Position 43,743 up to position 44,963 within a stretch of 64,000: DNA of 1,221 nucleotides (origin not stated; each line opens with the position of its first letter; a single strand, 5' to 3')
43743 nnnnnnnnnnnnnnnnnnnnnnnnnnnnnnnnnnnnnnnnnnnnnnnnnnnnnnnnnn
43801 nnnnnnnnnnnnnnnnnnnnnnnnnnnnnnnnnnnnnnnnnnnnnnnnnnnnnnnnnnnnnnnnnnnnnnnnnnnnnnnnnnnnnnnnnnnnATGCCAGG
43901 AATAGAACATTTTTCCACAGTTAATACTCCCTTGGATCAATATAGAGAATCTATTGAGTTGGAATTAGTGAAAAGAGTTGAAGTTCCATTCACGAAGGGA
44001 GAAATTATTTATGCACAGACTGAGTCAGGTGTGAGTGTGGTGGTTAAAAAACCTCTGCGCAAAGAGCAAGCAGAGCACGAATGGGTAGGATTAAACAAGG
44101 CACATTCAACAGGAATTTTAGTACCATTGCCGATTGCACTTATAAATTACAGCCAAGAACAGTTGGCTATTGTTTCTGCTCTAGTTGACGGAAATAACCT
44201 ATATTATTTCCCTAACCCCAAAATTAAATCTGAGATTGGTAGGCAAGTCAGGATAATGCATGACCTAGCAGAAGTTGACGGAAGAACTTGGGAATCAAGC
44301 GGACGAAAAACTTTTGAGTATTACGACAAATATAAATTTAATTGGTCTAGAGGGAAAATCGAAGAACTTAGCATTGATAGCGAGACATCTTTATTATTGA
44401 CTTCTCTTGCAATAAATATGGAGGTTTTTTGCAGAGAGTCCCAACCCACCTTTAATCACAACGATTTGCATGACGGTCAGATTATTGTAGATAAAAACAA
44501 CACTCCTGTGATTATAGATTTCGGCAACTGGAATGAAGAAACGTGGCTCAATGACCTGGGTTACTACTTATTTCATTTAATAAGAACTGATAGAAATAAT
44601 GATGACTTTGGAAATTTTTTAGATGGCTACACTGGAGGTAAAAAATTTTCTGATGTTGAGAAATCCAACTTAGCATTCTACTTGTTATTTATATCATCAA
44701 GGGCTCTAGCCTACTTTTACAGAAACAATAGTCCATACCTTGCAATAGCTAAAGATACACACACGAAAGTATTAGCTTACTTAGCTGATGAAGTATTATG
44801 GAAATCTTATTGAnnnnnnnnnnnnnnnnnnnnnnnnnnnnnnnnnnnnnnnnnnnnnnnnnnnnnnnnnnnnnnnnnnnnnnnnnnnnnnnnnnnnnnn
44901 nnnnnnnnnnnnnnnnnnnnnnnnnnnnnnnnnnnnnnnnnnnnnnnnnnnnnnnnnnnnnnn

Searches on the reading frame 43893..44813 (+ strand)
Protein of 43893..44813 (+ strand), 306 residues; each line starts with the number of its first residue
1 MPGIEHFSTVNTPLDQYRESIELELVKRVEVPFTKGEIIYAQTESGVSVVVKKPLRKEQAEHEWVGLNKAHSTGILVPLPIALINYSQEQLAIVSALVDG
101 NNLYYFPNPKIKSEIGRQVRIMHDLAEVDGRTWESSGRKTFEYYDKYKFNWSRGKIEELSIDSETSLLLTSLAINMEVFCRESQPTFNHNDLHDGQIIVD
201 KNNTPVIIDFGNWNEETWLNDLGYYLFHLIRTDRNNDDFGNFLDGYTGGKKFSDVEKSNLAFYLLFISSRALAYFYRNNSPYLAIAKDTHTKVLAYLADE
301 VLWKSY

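Call 3: search_protein_families(library=pfam, proteins=[window:43893-44813:+], max_evalue=0.01)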
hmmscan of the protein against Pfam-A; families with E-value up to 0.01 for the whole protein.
window:43893-44813:+ (306 aa): 3 families
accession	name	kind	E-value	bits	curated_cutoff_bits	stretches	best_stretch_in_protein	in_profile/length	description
PF01636.29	APH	-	9.5e-09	35.8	23.2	1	48-246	22-229/239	Phosphotransferase enzyme family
PF01633.27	Choline_kinase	-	3.9e-06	26.9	29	1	108-216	85-194/300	Choline/ethanolamine kinase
PF03109.22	ABC1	-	0.0011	18.6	22.9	1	184-216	185-217/244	ABC1 atypical kinase-like domain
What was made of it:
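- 43893..44813 (+): APH-fold (antibiotic / small-molecule type) kinase, 306 aa. It is convergent with the operon and overlaps it tail-to-tail by 7 nt. A TATAAT box lies at 43872-43877. PF01636 35.8 bits (call 3).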

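Call 4: search_protein_families(library=ncbifam, proteins=[window:43893-44813:+], max_evalue=0.01)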
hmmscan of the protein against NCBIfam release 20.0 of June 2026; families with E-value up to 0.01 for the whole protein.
window:43893-44813:+ (306 aa): 3 families
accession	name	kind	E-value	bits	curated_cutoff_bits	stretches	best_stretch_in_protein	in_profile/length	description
TIGR03724.2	arch_bud32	equivalog_domain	2.8e-05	23.7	125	0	53-125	33-104/193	KEOPS complex kinase/ATPase Bud32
TIGR01982.1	UbiB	equivalog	0.00091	17.9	487.55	1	183-211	273-301/436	2-polyprenylphenol 6-hydroxylase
TIGR02906.1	spore_CotS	subfamily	0.00095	18.2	172.7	1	182-266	185-270/314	CotS family spore coat protein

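Call 30: search_solved_structures(query=window:43893-44813:+, max_evalue=1)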
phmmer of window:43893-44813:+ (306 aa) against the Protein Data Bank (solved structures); distinct sequences matched with E-value up to 1: 18.
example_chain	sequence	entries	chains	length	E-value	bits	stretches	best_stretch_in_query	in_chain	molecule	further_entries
5e8u_A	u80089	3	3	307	0.091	15.1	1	172-212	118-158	TGF-beta receptor type-1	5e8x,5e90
2pyw_A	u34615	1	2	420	0.14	14.6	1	162-230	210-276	Uncharacterized protein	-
6oid_A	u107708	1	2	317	0.16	14.3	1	149-210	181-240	Protein-ribulosamine 3-kinase, chloroplastic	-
3c1a_A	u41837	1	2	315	0.18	14.2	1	22-79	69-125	Putative oxidoreductase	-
5usq_A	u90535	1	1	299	0.53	12.6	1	172-211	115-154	TGF-beta receptor type-1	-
3mdy_A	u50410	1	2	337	0.53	12.6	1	173-211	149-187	Bone morphogenetic protein receptor type-1B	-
1rw8_A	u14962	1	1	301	0.53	12.6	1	172-211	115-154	TGF-beta receptor type I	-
5fri_A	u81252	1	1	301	0.53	12.6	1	172-211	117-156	TGF-BETA RECEPTOR TYPE-1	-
1vjy_A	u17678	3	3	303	0.54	12.6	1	172-211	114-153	TGF-beta receptor type I | TGF-beta receptor type-1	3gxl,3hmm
9f6x_A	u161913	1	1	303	0.54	12.6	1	172-211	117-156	TGF-beta receptor type-1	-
4x0m_A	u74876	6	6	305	0.55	12.6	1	172-211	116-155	TGF-beta receptor type-1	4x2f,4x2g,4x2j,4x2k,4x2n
9j9d_A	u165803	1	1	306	0.55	12.6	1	172-211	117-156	TGF-beta receptor type-1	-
2wot_A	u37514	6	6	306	0.55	12.6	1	172-211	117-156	TGF-BETA RECEPTOR TYPE-1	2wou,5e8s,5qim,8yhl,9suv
5e8t_A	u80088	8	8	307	0.55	12.6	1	172-211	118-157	TGF-beta receptor type-1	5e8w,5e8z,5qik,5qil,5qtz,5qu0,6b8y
3tzm_A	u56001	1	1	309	0.56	12.5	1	172-211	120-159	TGF-beta receptor type-1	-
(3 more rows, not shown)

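Call 33: find_homologous_proteins(query=window:43893-44813:+)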
Query window:43893-44813:+ (306 aa): 33 proteins with E <= 0.001 among 1046 candidates.
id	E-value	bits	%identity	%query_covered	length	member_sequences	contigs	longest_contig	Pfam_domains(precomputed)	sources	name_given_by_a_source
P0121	1.6e-205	699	100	100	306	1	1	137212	PF01633.27,PF01636.30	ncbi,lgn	ncbi:MAG TPA: phosphotransferase [Patescibacteria group bacterium]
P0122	1.6e-141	489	69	100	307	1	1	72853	PF01636.30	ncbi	-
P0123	2.6e-136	472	69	100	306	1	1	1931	PF01636.30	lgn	-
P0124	1.6e-131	456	65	99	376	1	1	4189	PF01636.30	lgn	-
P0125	2.2e-130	452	65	100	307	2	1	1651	PF01633.27,PF01636.30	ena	-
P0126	1.5e-129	450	65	98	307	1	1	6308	PF01636.30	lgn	-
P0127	3.4e-127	442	62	99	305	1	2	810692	PF01636.30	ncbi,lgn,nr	ncbi:MAG TPA: phosphotransferase [Patescibacteria group bacterium]|nr:phosphotransferase [Patescibac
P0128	1.9e-122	426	60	100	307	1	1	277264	PF01636.30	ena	-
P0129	2.5e-116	406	59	99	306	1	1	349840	PF01636.30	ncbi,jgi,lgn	-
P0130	3.8e-115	402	58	98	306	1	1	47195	PF01636.30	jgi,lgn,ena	-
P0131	4.3e-115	402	58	99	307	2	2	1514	PF01636.30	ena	-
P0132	4.7e-115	402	59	98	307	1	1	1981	PF01636.30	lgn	-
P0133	7.4e-114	398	58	98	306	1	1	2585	PF01636.30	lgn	-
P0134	1.8e-113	397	57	99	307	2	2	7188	PF01636.30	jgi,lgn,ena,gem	-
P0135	5.3e-113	395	58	100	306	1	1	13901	PF01636.30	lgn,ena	-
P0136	9.5e-113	394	59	94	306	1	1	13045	PF01636.30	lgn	-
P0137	1.5e-112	394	58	98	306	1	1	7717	PF01636.30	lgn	-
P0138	4.0e-111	389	58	94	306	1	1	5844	PF01636.30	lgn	-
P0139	2.6e-110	386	57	100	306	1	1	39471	PF01636.30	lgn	-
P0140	6.3e-110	385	57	98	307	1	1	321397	PF01636.30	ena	-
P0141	3.3e-109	383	58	98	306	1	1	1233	PF01636.30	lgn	-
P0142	7.2e-109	382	58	98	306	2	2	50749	PF01636.30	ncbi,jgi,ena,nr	ncbi:MAG TPA: phosphotransferase [Clostridia bacterium]|nr:phosphotransferase [Clostridia bacterium]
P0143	1.7e-107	377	57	98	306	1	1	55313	PF01636.30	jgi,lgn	jgi:Ser/Thr protein kinase RdoA (MazF antagonist)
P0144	2.7e-107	377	55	100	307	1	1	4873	PF01633.27,PF01636.30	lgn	-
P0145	5.4e-106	372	55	98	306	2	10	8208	-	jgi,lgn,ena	-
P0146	8.1e-105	368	53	99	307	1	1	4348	PF01636.30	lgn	-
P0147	2.8e-104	367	54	98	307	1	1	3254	PF01636.30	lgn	-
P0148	2.2e-95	337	50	98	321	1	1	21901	PF01636.30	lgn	-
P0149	4.9e-95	336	52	99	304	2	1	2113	PF01636.30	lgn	-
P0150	1.6e-94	335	50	100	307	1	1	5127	PF01636.30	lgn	-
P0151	1.9e-92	328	49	100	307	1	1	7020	PF01633.27,PF01636.30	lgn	-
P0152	2.2e-91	324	52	92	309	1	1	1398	PF01636.30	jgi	-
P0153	1.6e-88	315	48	98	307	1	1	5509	PF01636.30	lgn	-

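Call 41: find_encoding_contigs(protein=P0140, flank=8000, max_places=2)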
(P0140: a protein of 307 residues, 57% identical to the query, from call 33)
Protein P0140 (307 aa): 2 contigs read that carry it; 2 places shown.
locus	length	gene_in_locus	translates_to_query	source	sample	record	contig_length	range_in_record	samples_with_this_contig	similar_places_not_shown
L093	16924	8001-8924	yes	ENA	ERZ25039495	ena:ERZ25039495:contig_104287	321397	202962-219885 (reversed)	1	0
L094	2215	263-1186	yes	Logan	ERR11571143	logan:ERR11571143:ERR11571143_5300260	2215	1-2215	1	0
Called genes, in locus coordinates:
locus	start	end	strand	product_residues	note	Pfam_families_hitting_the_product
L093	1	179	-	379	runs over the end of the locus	-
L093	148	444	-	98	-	PF04026:SpoVG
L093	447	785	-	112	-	-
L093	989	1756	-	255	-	-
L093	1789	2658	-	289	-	PF02498:Bro-N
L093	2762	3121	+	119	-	PF01541:GIY-YIG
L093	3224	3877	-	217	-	PF00717:Peptidase_S24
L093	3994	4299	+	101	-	-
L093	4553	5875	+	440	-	PF04326:SLFN_AlbA_2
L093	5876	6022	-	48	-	-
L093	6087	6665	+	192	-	PF13875:DUF4202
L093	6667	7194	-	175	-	-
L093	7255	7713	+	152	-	-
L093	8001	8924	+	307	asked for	PF01636:APH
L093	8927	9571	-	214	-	PF00300:His_Phos_1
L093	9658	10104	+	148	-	-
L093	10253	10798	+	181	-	-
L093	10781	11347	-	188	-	PF17784:Sulfotransfer_4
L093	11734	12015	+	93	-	PF02604:PhdYeFM_antitox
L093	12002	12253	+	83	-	PF05016:ParE_toxin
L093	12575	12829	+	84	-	-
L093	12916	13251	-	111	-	-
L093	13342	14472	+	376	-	-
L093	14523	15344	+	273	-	-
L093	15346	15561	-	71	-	-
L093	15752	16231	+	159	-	-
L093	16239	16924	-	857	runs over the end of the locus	PF00690:Cation_ATPase_N, PF00122:E1-E2_ATPase, PF00702:Hydrolase, PF13246:Cation_ATPase, PF00689:Cation_ATPase_C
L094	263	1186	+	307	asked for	PF01636:APH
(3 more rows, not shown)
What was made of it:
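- The pair occurs alone in L093, in an island with Bro-N, GIY-YIG, S24 peptidase and Phd/ParE genes (call 41).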

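Call 42: find_encoding_contigs(protein=P0143, flank=8000, max_places=2)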
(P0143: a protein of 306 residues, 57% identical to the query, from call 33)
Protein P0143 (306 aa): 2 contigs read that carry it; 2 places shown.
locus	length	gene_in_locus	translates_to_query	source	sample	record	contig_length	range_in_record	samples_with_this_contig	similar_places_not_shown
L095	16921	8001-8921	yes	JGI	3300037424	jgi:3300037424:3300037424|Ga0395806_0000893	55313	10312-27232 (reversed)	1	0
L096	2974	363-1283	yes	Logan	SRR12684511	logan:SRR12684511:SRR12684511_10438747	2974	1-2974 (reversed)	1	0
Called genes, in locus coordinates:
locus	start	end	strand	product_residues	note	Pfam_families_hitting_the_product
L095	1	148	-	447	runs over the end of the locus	PF21760:SecD_1st, PF22599:SecDF_P1_head, PF02355:SecD_SecF_C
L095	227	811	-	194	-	-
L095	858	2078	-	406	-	PF11258:DUF3048, PF17479:DUF3048_C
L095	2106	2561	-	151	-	PF14584:DUF4446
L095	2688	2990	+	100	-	-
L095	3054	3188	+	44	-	PF18930:DUF5679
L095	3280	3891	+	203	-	PF00730:HhH-GPD, PF00633:HHH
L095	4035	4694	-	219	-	-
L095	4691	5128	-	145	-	PF02580:Tyr_Deacylase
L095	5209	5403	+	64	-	-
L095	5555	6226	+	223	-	PF00027:cNMP_binding, PF13545:HTH_Crp_2, PF00325:Crp (weak)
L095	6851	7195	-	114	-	PF12773:DZR (faint), PF13240:Zn_Ribbon_1 (weak)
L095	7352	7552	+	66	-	-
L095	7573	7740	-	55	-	PF13335:Mg_chelatase_C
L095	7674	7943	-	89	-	PF13335:Mg_chelatase_C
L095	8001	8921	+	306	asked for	PF01636:APH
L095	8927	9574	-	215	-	PF00300:His_Phos_1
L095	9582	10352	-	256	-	PF00881:Nitroreductase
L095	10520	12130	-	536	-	PF13541:ChlI, PF01078:Mg_chelatase, PF00158:Sigma54_activat (faint), PF07728:AAA_5 (faint), PF00493:MCM (weak), PF13335:Mg_chelatase_C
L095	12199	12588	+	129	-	PF00072:Response_reg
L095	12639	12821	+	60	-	-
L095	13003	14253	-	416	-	-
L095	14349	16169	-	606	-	-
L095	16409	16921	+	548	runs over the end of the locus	PF00343:Phosphorylase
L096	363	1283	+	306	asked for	PF01636:APH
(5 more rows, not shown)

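Call 47: search_protein_families(library=padloc, proteins=[window:43893-44813:+], max_evalue=0.01)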
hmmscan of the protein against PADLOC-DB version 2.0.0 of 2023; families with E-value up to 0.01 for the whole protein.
window:43893-44813:+ (306 aa): 0 families

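Call 58: predict_structure(alignment_id=A2)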
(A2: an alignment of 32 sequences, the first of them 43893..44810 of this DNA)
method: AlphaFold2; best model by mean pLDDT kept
length: 306 residues; sequences in the alignment: 32
mean_pLDDT: 92.8   pTM: 0.90
mean pLDDT of the five models: 92.8, 92.5, 88.1, 88.0, 78.4
residues with pLDDT >= 90: 263; 70-90: 32; 50-70: 11; < 50: 0
segments of 3 or more residues with pLDDT < 50: none
pLDDT, mean of each block of 10 residues (from residue 1): 87 94 95 86 95 95 97 98 95 97 93 97 96 95 95 91 94 95 93 95 96 93 93 84 93 90 95 94 95 89 59
secondary structure, 60 per line:
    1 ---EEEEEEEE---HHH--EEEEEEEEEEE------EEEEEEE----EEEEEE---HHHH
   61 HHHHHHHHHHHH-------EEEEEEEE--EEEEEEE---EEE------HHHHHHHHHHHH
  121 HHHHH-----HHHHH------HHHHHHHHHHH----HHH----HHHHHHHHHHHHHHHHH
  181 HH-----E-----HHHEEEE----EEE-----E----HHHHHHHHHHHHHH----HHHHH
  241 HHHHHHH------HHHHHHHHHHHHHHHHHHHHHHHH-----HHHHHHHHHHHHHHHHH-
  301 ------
elements in order: E4-11 E20-30 E37-43 E48-53 H57-72 E80-87 E90-96 E100-102 H109-125 H131-135 H142-152 H164-182 E197-200 E205-207 H218-231 H236-247 H254-277 H283-299
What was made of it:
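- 43893..44813 (+): AF2 pLDDT 92.8 (call 58).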

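Call 61: fold_search(model_id=the predicted structure, library=pdb)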
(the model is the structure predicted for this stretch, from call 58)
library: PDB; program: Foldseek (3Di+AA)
matches with E <= 10: 1743; with E <= 0.001: 700
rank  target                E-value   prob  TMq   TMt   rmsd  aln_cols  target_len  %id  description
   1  6oid_A                2.1e-09  1.00  0.57  0.59   7.5       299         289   20  Redox Regulation of FN3K from Arabidopsis thaliana (released 2020-05-20)
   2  2q83_B                3.7e-09  1.00  0.56  0.52   6.7       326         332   13  Crystal structure of ytaA (2635576) from Bacillus subtilis at 2.50 A resolution (released 2007-06-26)
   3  3i0q                  5.4e-09  1.00  0.56  0.54   6.4       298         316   14  Crystal Structure of the AMP-bound complex of Spectinomycin Phosphotransferase, APH(9)-Ia (released 2010-01-19)
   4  3i1a_A                7.5e-09  1.00  0.52  0.49   7.0       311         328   15  Crystal Structure of apo Spectinomycin Phosphotransferase, APH(9)-Ia (released 2010-01-19)
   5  4feu_C                7.9e-09  1.00  0.54  0.61   7.4       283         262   14  Crystal structure of the aminoglycoside phosphotransferase APH(3')-Ia, with substrate kanamycin and small molecule inh (released 2012-06-20)
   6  2q83_A                1.0e-08  1.00  0.59  0.55   6.5       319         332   13  Crystal structure of ytaA (2635576) from Bacillus subtilis at 2.50 A resolution (released 2007-06-26)
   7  4pdy                  1.1e-08  1.00  0.57  0.53   6.6       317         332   13  Crystal structure of aminoglycoside phosphotransferase from Alicyclobacillus acidocaldarius subsp. acidocaldarius DSM 44 (released 2014-05-07)
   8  4few_A                1.1e-08  1.00  0.52  0.58   6.4       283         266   14  Crystal structure of the aminoglycoside phosphotransferase APH(3')-Ia, with substrate kanamycin and small molecule inh (released 2012-06-20)
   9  3i1a_B                1.1e-08  1.00  0.56  0.53   5.9       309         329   14  Crystal Structure of apo Spectinomycin Phosphotransferase, APH(9)-Ia (released 2010-01-19)
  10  3i0o                  1.2e-08  1.00  0.55  0.52   6.9       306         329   17  Crystal Structure of Spectinomycin Phosphotransferase, APH(9)-Ia, in complex with ADP and Spectinomcyin (released 2010-01-19)
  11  4h05_B                1.3e-08  1.00  0.53  0.59   6.0       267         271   17  Crystal structure of aminoglycoside-3'-phosphotransferase of type VIII (released 2014-04-09)
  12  3q2m                  1.3e-08  1.00  0.55  0.52   7.3       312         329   14  Crystal Structure of Spectinomycin Phosphotransferase, APH(9)-Ia, Protein Kinase Inhibitor CKI-7 Complex (released 2011-05-18)
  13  4fev_E                1.4e-08  1.00  0.51  0.57   8.8       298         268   14  Crystal structure of the aminoglycoside phosphotransferase APH(3')-Ia, with substrate kanamycin and small molecule inh (released 2012-06-20)
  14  4gki_L                1.7e-08  1.00  0.52  0.58   6.4       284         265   14  Crystal structure of the aminoglycoside phosphotransferase APH(3')-Ia, with substrate kanamycin and small molecule inh (released 2012-09-05)
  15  2qg7_E                1.7e-08  1.00  0.54  0.47   8.0       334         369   12  Plasmodium vivax ethanolamine kinase Pv091845 (released 2007-07-24)
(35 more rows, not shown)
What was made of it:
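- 43893..44813 (+): Top Foldseek PDB hits are FN3K, YtaA, APH(9), APH(3') and Mph (call 61).
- On Aminoglycoside/antibiotic phosphotransferase (APH, PF01636) fold kinases: Fold matches are given in call 61.
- The kinase fold belongs to the antibiotic / small-molecule kinase group (call 61).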

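Call 62: find_encoding_contigs(protein=P0135, flank=7000, max_places=2)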
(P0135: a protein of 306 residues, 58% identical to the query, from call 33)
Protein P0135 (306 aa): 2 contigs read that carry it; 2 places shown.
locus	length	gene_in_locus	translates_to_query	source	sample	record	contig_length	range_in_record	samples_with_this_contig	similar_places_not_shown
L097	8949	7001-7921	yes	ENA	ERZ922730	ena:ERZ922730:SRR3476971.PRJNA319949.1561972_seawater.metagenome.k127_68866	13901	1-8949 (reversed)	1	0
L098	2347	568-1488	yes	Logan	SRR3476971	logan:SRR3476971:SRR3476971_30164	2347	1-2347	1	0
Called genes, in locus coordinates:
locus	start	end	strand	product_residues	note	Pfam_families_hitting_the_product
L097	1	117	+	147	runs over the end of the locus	PF02580:Tyr_Deacylase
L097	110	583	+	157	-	-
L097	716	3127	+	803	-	PF02190:LON_substr_bdg, PF00004:AAA, PF07728:AAA_5, PF22667:Lon_lid, PF05362:Lon_C, PF13541:ChlI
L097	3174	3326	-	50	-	-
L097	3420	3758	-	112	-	-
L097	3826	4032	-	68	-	-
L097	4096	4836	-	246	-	PF01790:LGT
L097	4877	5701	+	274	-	PF03477:ATP-cone, PF04471:Mrr_cat (weak)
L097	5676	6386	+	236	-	PF01509:TruB_N, PF16198:TruB_C_2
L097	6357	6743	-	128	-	-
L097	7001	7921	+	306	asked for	PF01636:APH (weak)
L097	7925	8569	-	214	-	PF00300:His_Phos_1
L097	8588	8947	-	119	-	?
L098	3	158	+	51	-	?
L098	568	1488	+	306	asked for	PF01636:APH (weak)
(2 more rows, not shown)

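Call 63: find_encoding_contigs(protein=P0137, flank=7000, max_places=2)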
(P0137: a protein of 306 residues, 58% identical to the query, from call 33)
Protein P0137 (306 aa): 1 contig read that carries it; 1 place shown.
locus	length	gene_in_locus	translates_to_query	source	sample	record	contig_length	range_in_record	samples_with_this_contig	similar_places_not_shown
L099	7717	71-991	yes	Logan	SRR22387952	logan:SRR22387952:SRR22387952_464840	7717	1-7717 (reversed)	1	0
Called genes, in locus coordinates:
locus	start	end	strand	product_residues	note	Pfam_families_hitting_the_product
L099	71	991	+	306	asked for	PF01636:APH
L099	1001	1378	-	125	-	PF00300:His_Phos_1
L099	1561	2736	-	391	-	PF01041:DegT_DnrJ_EryC1, PF00266:Aminotran_5 (weak)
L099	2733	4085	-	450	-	PF00890:FAD_binding_2 (weak), PF01134:GIDA (faint), PF01266:DAO (weak), PF01494:FAD_binding_3 (weak), PF03486:HI0933_like (weak), PF07992:Pyr_redox_2, PF12831:FAD_oxidored (faint), PF21688:FAD-depend_C, +1 more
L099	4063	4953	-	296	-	PF01163:RIO1 (faint), PF01636:APH (faint)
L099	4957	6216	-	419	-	PF01408:GFO_IDH_MocA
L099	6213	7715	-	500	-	?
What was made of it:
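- Degraded loci keep the kinase longest: L095 has SagB, phosphatase and kinase; L093 has phosphatase and kinase; L099 has an intact kinase and a truncated phosphatase (calls 41, 42, 63). An intact kinase persists in loci that have lost the YcaO, the precursor and even the phosphatase (L093, L095, L099; calls 41, 42, 63), which is unexpected for a pure tailoring enzyme.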

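Call 64: find_encoding_contigs(protein=P0145, flank=7000, max_places=3)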
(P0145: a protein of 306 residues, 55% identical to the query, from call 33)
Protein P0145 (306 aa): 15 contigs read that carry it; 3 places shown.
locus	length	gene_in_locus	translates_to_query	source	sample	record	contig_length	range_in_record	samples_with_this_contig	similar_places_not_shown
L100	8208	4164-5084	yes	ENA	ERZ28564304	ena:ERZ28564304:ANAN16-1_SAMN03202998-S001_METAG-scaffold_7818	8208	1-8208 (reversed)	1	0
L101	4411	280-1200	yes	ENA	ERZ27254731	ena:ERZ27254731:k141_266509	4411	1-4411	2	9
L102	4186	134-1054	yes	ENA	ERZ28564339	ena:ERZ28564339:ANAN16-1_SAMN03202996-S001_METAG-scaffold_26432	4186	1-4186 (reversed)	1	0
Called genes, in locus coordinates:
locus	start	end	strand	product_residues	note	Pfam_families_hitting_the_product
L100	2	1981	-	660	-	?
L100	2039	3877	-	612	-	-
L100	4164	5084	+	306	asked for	-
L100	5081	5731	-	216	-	PF00300:His_Phos_1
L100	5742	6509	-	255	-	PF00881:Nitroreductase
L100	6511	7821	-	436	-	PF02624:YcaO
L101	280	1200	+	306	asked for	-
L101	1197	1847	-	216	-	PF00300:His_Phos_1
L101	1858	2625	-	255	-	PF00881:Nitroreductase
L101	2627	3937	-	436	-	PF02624:YcaO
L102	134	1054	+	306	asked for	-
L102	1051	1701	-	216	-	PF00300:His_Phos_1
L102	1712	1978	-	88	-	-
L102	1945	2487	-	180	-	-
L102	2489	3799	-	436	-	PF02624:YcaO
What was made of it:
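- Most of those examined lie in the full cassette (calls 33, 62-64).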
